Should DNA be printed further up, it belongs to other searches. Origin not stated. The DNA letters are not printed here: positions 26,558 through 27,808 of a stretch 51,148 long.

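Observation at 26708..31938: T6SS-style TagH / Ser-Thr kinase / PP2C phosphorylation module with no T6SS, physically wired to a c-di-GMP phosphodiesterase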

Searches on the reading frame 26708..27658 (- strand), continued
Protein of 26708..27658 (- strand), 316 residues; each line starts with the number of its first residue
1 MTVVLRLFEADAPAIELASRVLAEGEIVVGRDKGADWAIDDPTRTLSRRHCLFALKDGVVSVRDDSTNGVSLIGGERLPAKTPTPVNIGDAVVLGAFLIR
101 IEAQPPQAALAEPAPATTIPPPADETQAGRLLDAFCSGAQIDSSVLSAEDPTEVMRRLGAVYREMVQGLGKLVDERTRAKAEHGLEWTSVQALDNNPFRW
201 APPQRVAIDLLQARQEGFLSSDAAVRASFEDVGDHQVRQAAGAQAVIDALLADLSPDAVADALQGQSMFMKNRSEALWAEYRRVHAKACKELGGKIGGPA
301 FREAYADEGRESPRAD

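Call 58: find_encoding_contigs(protein=P0046, flank=10000, max_places=2)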
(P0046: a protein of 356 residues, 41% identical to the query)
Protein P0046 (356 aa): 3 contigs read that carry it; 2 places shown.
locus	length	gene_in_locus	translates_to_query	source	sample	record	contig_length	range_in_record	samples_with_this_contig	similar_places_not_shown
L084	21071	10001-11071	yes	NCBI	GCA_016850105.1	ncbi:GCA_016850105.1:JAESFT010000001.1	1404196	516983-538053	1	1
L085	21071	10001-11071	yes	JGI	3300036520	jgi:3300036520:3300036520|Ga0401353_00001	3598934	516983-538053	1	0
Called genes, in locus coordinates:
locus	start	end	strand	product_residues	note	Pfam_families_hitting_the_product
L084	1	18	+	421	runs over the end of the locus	PF00375:SDF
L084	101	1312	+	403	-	PF01757:Acyl_transf_3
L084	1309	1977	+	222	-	PF06197:DUF998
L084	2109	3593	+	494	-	PF04349:MdoG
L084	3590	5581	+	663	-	PF00535:Glycos_transf_2 (weak), PF13632:Glyco_trans_2_3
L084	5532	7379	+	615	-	PF00563:EAL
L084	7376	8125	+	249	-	PF14559:TPR_19 (faint), PF01476:LysM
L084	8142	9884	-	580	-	PF00069:Pkinase, PF01636:APH (faint), PF07714:PK_Tyr_Ser-Thr, PF00672:HAMP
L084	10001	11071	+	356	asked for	PF16697:Yop-YscD_cpl (weak), PF00498:FHA, PF20232:T6SS_FHA_C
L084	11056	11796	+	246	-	PF00481:PP2C (faint), PF13672:PP2C_2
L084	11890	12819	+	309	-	-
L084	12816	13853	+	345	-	PF00296:Bac_luciferase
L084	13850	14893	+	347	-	PF01095:Pectinesterase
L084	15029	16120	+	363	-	PF01381:HTH_3 (weak), PF13560:HTH_31 (weak), PF00356:LacI, PF00532:Peripla_BP_1, PF13407:Peripla_BP_4, PF13377:Peripla_BP_3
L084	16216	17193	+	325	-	PF00356:LacI, PF00532:Peripla_BP_1, PF13407:Peripla_BP_4, PF13377:Peripla_BP_3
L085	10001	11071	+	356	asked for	PF16697:Yop-YscD_cpl (weak), PF00498:FHA, PF20232:T6SS_FHA_C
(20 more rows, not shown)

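Call 59: list_cluster_members(proteins=[P0046, P0069, P0050, P0039, P0004, P0068, P0090, P0022, P0030])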
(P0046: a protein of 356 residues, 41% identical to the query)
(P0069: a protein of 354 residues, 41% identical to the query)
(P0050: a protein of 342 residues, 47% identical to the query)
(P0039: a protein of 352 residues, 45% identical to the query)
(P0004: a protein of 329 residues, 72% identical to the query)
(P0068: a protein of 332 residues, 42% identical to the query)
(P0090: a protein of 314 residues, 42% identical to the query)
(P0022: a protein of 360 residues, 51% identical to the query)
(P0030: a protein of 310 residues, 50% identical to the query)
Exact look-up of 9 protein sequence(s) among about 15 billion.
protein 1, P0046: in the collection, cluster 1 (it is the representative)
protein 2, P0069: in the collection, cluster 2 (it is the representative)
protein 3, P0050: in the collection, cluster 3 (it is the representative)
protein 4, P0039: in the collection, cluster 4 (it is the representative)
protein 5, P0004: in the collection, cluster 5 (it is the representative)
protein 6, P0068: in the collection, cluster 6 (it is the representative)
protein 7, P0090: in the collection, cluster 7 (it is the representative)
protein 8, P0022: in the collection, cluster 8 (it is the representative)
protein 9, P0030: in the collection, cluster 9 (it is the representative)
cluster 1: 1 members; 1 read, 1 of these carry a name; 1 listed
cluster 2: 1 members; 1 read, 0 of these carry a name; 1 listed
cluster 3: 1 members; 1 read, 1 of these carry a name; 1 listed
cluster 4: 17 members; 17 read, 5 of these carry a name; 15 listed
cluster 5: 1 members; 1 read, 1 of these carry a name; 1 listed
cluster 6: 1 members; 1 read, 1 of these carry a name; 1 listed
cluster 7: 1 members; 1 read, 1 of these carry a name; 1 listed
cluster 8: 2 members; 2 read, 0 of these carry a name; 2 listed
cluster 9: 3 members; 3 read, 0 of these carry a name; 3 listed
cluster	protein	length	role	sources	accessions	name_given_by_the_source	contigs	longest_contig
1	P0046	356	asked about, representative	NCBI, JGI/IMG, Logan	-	predicted component of type VI protein secretion system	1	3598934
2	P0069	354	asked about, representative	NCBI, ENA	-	-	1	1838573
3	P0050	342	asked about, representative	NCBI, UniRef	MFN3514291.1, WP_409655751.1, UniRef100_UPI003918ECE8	MAG: type VI secretion system-associated FHA domain protein TagH [Phenylobacterium sp.] | type VI secretion system-associated FHA domain protein TagH n=1 Tax=Phenylobacterium sp. ...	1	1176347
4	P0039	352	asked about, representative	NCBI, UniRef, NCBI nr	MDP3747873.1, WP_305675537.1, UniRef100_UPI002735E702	MAG: type VI secretion system-associated FHA domain protein TagH [Phenylobacterium sp.] | type VI secretion system-associated FHA domain protein TagH n=1 Tax=Phenylobacterium sp. ... | type VI secretion system-associated FHA domain protein TagH [Phenylobacterium sp.]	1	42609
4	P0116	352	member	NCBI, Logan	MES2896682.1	MAG: type VI secretion system-associated FHA domain protein TagH [Pseudomonadota ...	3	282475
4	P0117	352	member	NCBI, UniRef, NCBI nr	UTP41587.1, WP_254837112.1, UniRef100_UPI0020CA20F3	type VI secretion system-associated FHA domain protein TagH [Phenylobacterium sp. LH3H17] | type VI secretion system-associated FHA domain protein TagH n=1 Tax=Phenylobacterium sp. ...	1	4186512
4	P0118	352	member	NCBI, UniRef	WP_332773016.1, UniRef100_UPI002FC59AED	type VI secretion system-associated FHA domain protein TagH [Phenylobacterium sp.] | type VI secretion system-associated FHA domain protein TagH n=1 Tax=Phenylobacterium sp. ...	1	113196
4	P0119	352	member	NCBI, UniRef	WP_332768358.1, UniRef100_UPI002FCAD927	type VI secretion system-associated FHA domain protein TagH [Phenylobacterium sp.] | type VI secretion system-associated FHA domain protein TagH n=1 Tax=Phenylobacterium sp. ...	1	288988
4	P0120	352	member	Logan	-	-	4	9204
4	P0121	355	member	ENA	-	-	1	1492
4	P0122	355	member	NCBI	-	-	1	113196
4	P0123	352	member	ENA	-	-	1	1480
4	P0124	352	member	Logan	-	-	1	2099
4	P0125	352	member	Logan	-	-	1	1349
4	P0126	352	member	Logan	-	-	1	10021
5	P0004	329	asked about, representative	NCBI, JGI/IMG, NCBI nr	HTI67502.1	MAG TPA: type VI secretion system-associated FHA domain protein [Caulobacteraceae ... | predicted component of type VI protein secretion system | type VI secretion system-associated FHA domain protein [Caulobacteraceae bacterium]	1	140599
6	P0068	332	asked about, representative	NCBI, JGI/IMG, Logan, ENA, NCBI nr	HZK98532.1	MAG TPA: type VI secretion system-associated FHA domain protein TagH [Caulobacteraceae ... | type VI secretion system-associated FHA domain protein TagH [Caulobacteraceae bacterium]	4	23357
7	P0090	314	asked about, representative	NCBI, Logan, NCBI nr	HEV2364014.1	MAG TPA: type VI secretion system-associated FHA domain protein [Caulobacteraceae ... | type VI secretion system-associated FHA domain protein [Caulobacteraceae bacterium]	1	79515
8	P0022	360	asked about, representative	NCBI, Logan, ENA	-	-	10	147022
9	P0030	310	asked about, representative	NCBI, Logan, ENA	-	-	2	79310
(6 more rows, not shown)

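Call 62: find_homologous_proteins(query=A3, max_evalue=1e-20)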
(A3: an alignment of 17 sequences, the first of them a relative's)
Query A3 (17 sequences) (479 aa, profile of the alignment): 2864 proteins with E <= 1e-20 among 8000 candidates; the best 120 are listed.
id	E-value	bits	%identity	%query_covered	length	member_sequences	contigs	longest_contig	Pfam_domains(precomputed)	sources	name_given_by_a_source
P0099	1.5e-180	620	48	99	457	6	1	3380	PF00498.32,PF20232.4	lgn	-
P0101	9.3e-180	617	63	39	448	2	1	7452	PF00498.32,PF20232.4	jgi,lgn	jgi:type VI secretion system FHA domain protein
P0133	1.6e-179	617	50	25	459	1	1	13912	PF00498.32,PF20232.4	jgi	-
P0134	2.2e-178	613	47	99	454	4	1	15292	PF00498.32,PF20232.4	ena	-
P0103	5.2e-177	608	45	99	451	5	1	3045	PF00498.32,PF20232.4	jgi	jgi:type VI secretion system FHA domain protein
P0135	5.8e-174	598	46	99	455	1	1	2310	PF00498.32,PF20232.4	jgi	jgi:type VI secretion system FHA domain protein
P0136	3.6e-173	596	68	37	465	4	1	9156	PF00498.32,PF20232.4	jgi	jgi:type VI secretion system FHA domain protein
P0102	4.2e-173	595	46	99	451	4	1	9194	PF00498.32,PF20232.4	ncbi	-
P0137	4.8e-173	595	47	99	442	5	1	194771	PF00498.32,PF20232.4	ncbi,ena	-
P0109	9.9e-172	591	49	99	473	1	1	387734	PF00498.32,PF20232.4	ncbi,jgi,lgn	ncbi:MAG TPA: type VI secretion system-associated FHA domain protein TagH [Vicinamibacterales bacter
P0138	7.9e-171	588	48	99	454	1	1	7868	PF00498.32,PF20232.4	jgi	jgi:type VI secretion system FHA domain protein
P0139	8.4e-171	588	66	40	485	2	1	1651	PF00498.32,PF20232.4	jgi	jgi:type VI secretion system FHA domain protein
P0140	1.4e-170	587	62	44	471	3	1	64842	PF00498.32,PF20232.4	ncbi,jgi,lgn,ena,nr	ncbi:MAG TPA: type VI secretion system-associated FHA domain protein TagH [Vicinamibacterales bacter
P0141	1.7e-170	587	48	99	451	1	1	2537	PF00498.32,PF20232.4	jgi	jgi:type VI secretion system FHA domain protein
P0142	6.1e-170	585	66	42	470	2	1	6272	PF00498.32,PF20232.4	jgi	jgi:type VI secretion system protein ImpI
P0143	1.3e-169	584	67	42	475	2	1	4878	PF00498.32,PF20232.4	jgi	jgi:type VI secretion system FHA domain protein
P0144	3.4e-169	583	48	99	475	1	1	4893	PF00498.32,PF20232.4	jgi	jgi:type VI secretion system FHA domain protein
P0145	1.7e-168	580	49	99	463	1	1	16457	PF00498.32,PF20232.4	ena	-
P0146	2.2e-168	580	68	39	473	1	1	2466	PF00498.32,PF20232.4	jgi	-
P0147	2.3e-168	580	44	99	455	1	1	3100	PF00498.32,PF20232.4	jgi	-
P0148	3.3e-168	579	47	99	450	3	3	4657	PF00498.32,PF16697.11,PF20232.4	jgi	jgi:type VI secretion system FHA domain protein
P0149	4.1e-168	579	68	41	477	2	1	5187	PF00498.32,PF20232.4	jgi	jgi:type VI secretion system FHA domain protein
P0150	1.2e-167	577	46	99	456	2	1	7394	PF00498.32,PF20232.4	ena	-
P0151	2.8e-167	576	70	39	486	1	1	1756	PF00498.32,PF20232.4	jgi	jgi:type VI secretion system FHA domain protein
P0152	3.3e-167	576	46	99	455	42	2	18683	PF00498.32,PF20232.4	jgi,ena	-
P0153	1.4e-166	574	47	99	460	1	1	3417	PF00498.32,PF20232.4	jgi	jgi:type VI secretion system FHA domain protein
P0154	1.5e-166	574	46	99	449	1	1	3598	PF00498.32,PF20232.4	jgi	jgi:type VI secretion system FHA domain protein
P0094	6.7e-166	572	33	34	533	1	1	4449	PF00498.32,PF20232.4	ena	-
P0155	9.2e-166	571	47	99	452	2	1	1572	PF00498.32,PF20232.4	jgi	jgi:type VI secretion system FHA domain protein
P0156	7.3e-165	568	50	99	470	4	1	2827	PF00498.32,PF20232.4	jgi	jgi:type VI secretion system FHA domain protein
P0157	1.4e-164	567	66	41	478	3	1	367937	PF00498.32,PF20232.4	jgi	jgi:type VI secretion system FHA domain protein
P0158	1.5e-164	567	51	99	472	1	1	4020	PF00498.32,PF20232.4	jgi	jgi:type VI secretion system FHA domain protein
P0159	2.1e-164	567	47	99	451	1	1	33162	PF00498.32,PF20232.4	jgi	jgi:type VI secretion system FHA domain protein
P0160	2.8e-164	566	66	42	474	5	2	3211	PF00498.32,PF20232.4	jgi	jgi:type VI secretion system FHA domain protein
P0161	8.1e-164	565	50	99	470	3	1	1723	PF00498.32,PF20232.4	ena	-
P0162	9.9e-164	564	49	99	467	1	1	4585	PF00498.32,PF20232.4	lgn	-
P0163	2.6e-163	563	48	99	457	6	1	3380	PF00498.32,PF20232.4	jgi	jgi:type VI secretion system FHA domain protein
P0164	2.9e-163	563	48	99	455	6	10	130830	PF00498.32,PF16697.11,PF20232.4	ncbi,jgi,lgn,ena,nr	ncbi:MAG TPA: type VI secretion system-associated FHA domain protein TagH [Vicinamibacterales bacter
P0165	6.2e-163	562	50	99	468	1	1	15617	PF00498.32,PF20232.4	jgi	jgi:type VI secretion system FHA domain protein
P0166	9.3e-163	561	65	43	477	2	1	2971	PF00498.32,PF20232.4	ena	-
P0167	1.0e-162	561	48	99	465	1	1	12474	PF00498.32,PF20232.4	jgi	jgi:type VI secretion system FHA domain protein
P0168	1.8e-161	557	67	39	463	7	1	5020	PF00498.32,PF20232.4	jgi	jgi:type VI secretion system FHA domain protein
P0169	4.6e-161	556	48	99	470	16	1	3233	PF00498.32,PF16697.11,PF20232.4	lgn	-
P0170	5.7e-161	555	47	99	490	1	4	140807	PF00498.32,PF20232.4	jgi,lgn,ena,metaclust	jgi:type VI secretion system FHA domain protein|metaclust:\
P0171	1.8e-159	550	48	99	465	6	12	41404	PF00498.32,PF20232.4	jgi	jgi:type VI secretion system FHA domain protein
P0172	1.8e-159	550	50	99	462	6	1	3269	PF00498.32,PF16697.11,PF20232.4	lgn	-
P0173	2.3e-158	547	49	99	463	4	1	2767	PF00498.32,PF20232.4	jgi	jgi:type VI secretion system FHA domain protein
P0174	4.8e-158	546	49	99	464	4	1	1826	PF00498.32,PF20232.4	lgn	-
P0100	6.8e-158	545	46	100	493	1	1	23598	PF00498.32,PF20232.4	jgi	jgi:type VI secretion system FHA domain protein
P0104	3.9e-156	539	100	100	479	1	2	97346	PF00498.32,PF20232.4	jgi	jgi:type VI secretion system FHA domain protein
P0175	8.1e-156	538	47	99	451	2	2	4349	PF00498.32,PF16697.11,PF20232.4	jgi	jgi:type VI secretion system FHA domain protein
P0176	8.6e-156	538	48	99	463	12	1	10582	PF00498.32,PF20232.4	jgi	-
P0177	1.4e-155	538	47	100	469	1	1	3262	PF00498.32,PF20232.4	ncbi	ncbi:MAG: type VI secretion system-associated FHA domain protein TagH [Steroidobacteraceae bacterium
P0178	2.4e-155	537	49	100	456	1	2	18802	PF00498.32,PF20232.4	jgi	jgi:type VI secretion system FHA domain protein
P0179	2.1e-154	534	49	100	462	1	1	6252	PF00498.32,PF20232.4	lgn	-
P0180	1.4e-153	531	67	39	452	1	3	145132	PF00498.32,PF20232.4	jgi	jgi:type VI secretion system protein ImpI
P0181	6.5e-153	529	48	100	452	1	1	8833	PF00498.32,PF20232.4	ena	-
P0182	4.3e-152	526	51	98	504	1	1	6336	PF00498.32,PF16697.11,PF20232.4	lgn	-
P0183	1.4e-151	524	63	39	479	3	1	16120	PF00498.32,PF20232.4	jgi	jgi:type VI secretion system FHA domain protein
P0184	4.8e-151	523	68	40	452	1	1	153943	PF00498.32,PF20232.4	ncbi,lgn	-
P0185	2.0e-150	521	72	39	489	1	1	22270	PF00498.32,PF20232.4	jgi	jgi:type VI secretion system FHA domain protein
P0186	2.4e-150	520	49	99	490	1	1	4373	PF00498.32,PF20232.4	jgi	jgi:type VI secretion system FHA domain protein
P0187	3.3e-150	520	65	42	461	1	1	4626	PF00498.32,PF20232.4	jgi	jgi:type VI secretion system protein ImpI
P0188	4.0e-150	520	28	97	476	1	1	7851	PF00498.32,PF20232.4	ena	-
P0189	4.5e-150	519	70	39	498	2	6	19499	PF00498.32,PF20232.4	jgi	jgi:type VI secretion system FHA domain protein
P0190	1.3e-149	518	71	39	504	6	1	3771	PF00498.32,PF20232.4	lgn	-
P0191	1.5e-149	518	47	99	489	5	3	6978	PF00498.32,PF20232.4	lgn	-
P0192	1.5e-149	518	48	98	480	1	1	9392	PF00498.32,PF20232.4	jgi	jgi:type VI secretion system FHA domain protein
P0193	2.2e-149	517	69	39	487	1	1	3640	PF00498.32,PF20232.4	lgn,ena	-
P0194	6.3e-149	516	48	98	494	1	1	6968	PF00498.32,PF20232.4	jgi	jgi:type VI secretion system FHA domain protein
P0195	6.8e-149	516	68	38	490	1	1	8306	PF00498.32,PF20232.4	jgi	jgi:type VI secretion system FHA domain protein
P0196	8.0e-149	515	61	39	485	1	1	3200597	PF00498.32,PF20232.4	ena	-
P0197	8.2e-149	515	47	99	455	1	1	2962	PF00498.32,PF20232.4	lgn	-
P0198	8.2e-149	515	62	39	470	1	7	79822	PF00498.32,PF20232.4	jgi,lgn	jgi:type VI secretion system FHA domain protein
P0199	1.2e-148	515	72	39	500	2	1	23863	PF00498.32,PF20232.4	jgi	jgi:type VI secretion system FHA domain protein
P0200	1.3e-148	515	48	98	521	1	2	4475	PF00498.32,PF20232.4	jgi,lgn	jgi:type VI secretion system FHA domain protein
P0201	1.3e-148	515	45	100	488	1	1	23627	PF00498.32,PF20232.4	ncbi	-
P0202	1.6e-148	514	50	91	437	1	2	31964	PF00498.32,PF20232.4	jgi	jgi:type VI secretion system FHA domain protein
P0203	1.7e-148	514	70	39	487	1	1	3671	PF00498.32,PF20232.4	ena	-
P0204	1.7e-148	514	71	39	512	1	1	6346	PF00498.32,PF20232.4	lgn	-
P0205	1.7e-148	514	45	99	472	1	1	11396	PF00498.32,PF20232.4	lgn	-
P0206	2.3e-148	514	46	99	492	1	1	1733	PF00498.32,PF20232.4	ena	-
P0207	3.4e-148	513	70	41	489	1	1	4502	PF00498.32,PF20232.4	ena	-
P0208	3.5e-148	513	69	40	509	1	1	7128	PF00498.32,PF20232.4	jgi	jgi:type VI secretion system protein ImpI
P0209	4.5e-148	513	46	99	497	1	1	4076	PF00498.32,PF20232.4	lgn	-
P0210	4.6e-148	513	70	39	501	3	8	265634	PF00498.32,PF20232.4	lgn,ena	-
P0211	7.9e-148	512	61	40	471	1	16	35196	PF00498.32,PF20232.4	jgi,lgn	jgi:type VI secretion system FHA domain protein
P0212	2.5e-147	510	50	99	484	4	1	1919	PF00498.32,PF20232.4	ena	-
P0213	4.1e-147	510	68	40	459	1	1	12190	PF00498.32,PF20232.4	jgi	jgi:type VI secretion system FHA domain protein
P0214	4.6e-147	510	49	99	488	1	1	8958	PF00498.32,PF20232.4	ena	-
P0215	1.0e-146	508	59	42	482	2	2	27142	PF00498.32,PF20232.4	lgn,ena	-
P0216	1.2e-146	508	48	99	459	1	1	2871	PF00498.32,PF20232.4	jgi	jgi:type VI secretion system protein ImpI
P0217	1.3e-146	508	40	44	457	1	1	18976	PF00498.32,PF20232.4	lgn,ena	-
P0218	1.9e-146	508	48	98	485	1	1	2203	PF00498.32,PF20232.4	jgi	jgi:type VI secretion system FHA domain protein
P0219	2.2e-146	507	46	99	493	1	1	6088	PF00498.32,PF20232.4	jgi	jgi:type VI secretion system FHA domain protein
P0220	2.8e-146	507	47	99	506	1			PF00498.32,PF20232.4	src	-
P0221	3.6e-146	507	47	99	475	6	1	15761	PF00498.32,PF20232.4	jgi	jgi:type VI secretion system protein ImpI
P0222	5.4e-146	506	48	99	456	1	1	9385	PF00498.32,PF20232.4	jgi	jgi:type VI secretion system FHA domain protein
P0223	6.9e-146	506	63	37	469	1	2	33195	PF00498.32,PF20232.4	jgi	jgi:type VI secretion system FHA domain protein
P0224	8.4e-146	505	65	39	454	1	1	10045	PF00498.32,PF20232.4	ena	-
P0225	9.0e-146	505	46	99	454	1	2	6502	PF00498.32,PF20232.4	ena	-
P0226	9.9e-146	505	49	99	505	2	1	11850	PF00498.32,PF20232.4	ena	-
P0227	1.0e-145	505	67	39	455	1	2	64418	PF00498.32,PF20232.4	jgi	jgi:type VI secretion system FHA domain protein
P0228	1.1e-145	505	44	99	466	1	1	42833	PF00498.32,PF20232.4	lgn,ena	-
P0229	1.2e-145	505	71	39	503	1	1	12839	PF00498.32,PF20232.4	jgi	jgi:predicted component of type VI protein secretion system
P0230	1.4e-145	505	48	99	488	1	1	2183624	PF00498.32,PF20232.4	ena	-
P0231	2.0e-145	504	47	99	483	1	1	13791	PF00498.32,PF20232.4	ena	-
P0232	3.0e-145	504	62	47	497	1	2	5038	PF00498.32,PF20232.4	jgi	jgi:type VI secretion system protein ImpI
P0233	4.4e-145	503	46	100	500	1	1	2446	PF00498.32,PF20232.4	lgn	-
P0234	5.3e-145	503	69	39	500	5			PF00498.32,PF20232.4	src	-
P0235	6.5e-145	502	73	40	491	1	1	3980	PF00498.32,PF20232.4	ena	-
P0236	6.9e-145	502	49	100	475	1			PF00498.32,PF20232.4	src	-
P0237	7.1e-145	502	66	42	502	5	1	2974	PF00498.32,PF20232.4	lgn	-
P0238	8.2e-145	502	47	99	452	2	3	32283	PF00498.32,PF20232.4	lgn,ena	-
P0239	8.8e-145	502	47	99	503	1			PF00498.32,PF20232.4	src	-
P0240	1.1e-144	502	46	99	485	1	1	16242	PF00498.32,PF20232.4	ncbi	-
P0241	1.2e-144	502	47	99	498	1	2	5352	PF00498.32,PF20232.4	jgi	jgi:type VI secretion system FHA domain protein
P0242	1.4e-144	501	69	39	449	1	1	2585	PF00498.32,PF20232.4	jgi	jgi:type VI secretion system protein ImpI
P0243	1.6e-144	501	69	39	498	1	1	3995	PF00498.32,PF20232.4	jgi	jgi:type VI secretion system FHA domain protein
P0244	2.1e-144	501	48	99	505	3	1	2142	PF00498.32,PF20232.4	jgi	jgi:type VI secretion system FHA domain protein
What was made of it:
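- Tried and rejected: A profile search with canonical TagH returned only metagenomic and uncultured relatives (call 62).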
